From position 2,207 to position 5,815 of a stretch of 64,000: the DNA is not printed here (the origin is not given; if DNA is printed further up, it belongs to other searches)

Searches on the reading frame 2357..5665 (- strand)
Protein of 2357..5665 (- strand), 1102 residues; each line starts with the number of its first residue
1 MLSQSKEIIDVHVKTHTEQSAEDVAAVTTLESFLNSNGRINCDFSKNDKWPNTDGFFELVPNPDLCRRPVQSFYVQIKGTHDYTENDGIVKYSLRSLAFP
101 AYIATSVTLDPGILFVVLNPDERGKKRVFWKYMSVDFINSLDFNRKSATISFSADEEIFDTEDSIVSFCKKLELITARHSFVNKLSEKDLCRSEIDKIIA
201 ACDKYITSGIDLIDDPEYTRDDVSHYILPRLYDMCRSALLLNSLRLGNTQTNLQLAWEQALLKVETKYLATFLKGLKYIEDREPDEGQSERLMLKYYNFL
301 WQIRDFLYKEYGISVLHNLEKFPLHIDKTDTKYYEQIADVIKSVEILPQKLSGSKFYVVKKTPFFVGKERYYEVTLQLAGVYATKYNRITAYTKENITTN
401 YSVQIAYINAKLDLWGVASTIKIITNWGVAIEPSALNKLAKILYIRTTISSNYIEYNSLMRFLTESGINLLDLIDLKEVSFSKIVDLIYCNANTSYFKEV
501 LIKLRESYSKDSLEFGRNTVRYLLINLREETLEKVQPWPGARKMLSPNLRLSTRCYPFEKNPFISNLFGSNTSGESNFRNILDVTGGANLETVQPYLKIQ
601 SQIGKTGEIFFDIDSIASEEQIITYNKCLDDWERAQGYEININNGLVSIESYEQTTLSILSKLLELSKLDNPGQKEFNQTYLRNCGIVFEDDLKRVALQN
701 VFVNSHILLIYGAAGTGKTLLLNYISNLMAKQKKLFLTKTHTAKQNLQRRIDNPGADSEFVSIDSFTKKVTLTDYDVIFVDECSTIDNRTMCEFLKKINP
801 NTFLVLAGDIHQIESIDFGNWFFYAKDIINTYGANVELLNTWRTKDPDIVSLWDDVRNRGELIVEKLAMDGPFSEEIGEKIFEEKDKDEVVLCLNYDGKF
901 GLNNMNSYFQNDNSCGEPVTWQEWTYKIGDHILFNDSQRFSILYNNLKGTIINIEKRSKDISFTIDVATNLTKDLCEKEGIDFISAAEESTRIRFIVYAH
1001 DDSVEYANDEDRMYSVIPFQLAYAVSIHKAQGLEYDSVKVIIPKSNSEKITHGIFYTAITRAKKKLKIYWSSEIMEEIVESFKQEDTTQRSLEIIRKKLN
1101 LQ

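Call 5: search_protein_families(library=pfam, proteins=[window:2357-5665:-], max_evalue=0.001)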
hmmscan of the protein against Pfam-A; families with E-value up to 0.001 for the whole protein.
window:2357-5665:- (1102 aa): 8 families
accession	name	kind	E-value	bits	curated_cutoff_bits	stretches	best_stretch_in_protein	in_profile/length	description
PF13604.12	AAA_30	-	2.1e-16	60.6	27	1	697-858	9-170/191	AAA domain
PF01443.25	Viral_helicase1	-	5.1e-13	49.8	21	2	971-1069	139-227/228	Viral superfamily 1 RNA helicase core domain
PF13245.12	AAA_19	-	1.6e-12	48.2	25.1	1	702-815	8-131/134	AAA domain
PF13538.12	UvrD_C_2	-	2.9e-11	43.5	27.4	1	1021-1067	1-50/52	UvrD-like helicase C-terminal domain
PF09848.15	SLFN-g3_helicase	-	7.4e-10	39.1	24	1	706-783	2-88/354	Schlafen group 3, DNA/RNA helicase domain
PF13361.12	UvrD_C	-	2.5e-05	24.3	25.6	1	1025-1072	290-349/350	UvrD-like helicase C-terminal domain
PF02562.22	PhoH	-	2.9e-05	24.1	27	0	776-814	121-159/205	PhoH-like protein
PF07728.20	AAA_5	-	0.00011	22.6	22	1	708-808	2-100/139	AAA domain (dynein-related subfamily)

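Call 6: search_protein_families(library=padloc, proteins=[window:2357-5665:-], max_evalue=0.01)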
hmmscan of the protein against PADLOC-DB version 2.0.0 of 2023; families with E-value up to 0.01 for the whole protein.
window:2357-5665:- (1102 aa): 18 families
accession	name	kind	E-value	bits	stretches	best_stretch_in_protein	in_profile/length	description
PDLC05035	PDC-S53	-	1.4e-283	941.3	1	194-1100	3-895/900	-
PDLC05064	PDC-S68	-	3.7e-23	79.2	2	898-1082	962-1110/1273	-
PDLC05066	PDC-S68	-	2.5e-22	76.8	2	1019-1085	995-1060/1202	-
PDLC01734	typeIV_RecD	-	3.7e-22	76.4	1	678-1091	329-734/763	RecD_0_IVD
PDLC05065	PDC-S68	-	3.4e-21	72.8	2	1003-1083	989-1067/1221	-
PDLC01148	RecD_like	-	7.5e-15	52.2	2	659-851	283-479/719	RecD/Tra ATPase fused to N-terminal HHH domain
PDLC02350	AbiO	-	2e-13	48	1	702-813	191-297/468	AbiO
PDLC04475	PDC-M16A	-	4.9e-12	43.2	2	1009-1066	422-481/721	-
PDLC04476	PDC-M16A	-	2.7e-10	37.3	1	1010-1068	411-471/691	-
PDLC04472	PDC-M16A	-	1.5e-08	31.5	1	1003-1070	630-699/930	-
PDLC03802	RTasHel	-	6.7e-08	29.8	1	998-1081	584-662/675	DRT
PDLC04173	GajB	-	8.4e-08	29.6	1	707-765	11-73/471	-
PDLC04474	PDC-M16A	-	3.1e-05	20.6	1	1014-1069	641-701/917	-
PDLC01087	C3a187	-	4e-05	20.6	0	1023-1069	499-542/559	NERD+UvrD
PDLC04140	mad8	-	0.0016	16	1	704-738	26-63/314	mads_8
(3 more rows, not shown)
